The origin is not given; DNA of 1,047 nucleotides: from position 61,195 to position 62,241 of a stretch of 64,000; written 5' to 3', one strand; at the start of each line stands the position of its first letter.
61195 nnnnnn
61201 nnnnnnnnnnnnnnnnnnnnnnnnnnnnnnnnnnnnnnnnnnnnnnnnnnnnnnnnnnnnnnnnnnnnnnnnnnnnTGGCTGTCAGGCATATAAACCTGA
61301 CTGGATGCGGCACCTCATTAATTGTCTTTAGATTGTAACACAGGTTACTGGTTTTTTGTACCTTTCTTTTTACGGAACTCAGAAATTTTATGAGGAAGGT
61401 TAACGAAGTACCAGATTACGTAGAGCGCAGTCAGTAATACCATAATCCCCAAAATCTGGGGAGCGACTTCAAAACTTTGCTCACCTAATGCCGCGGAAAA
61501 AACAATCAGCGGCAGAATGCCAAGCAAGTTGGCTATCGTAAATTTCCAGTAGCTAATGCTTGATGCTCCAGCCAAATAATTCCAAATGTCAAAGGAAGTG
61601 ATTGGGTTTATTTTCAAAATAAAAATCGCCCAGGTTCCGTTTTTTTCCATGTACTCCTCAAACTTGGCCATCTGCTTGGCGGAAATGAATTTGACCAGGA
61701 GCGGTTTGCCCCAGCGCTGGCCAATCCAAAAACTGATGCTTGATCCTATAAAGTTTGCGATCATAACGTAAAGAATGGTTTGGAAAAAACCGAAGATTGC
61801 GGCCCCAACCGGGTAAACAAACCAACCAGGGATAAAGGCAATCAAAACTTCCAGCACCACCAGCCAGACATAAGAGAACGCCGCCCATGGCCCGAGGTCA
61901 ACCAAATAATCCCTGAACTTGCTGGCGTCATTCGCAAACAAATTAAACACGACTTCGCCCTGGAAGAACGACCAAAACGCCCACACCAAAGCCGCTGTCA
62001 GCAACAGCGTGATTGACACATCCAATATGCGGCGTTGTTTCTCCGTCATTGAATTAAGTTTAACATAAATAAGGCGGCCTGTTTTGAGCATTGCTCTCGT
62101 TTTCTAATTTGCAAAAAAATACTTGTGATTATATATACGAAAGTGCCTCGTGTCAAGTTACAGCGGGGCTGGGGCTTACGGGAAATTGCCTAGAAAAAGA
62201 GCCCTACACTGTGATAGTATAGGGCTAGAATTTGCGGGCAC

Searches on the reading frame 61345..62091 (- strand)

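Call 12: search_protein_families(library=pfam, proteins=[window:61345-62091:-], max_evalue=0.01)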
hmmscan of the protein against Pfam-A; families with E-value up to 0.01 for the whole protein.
window:61345-62091:- (248 aa): 1 family
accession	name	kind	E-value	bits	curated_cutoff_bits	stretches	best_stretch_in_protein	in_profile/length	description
PF09335.16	VTT_dom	-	3.3e-24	86.2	33.9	1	87-204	1-122/123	VTT domain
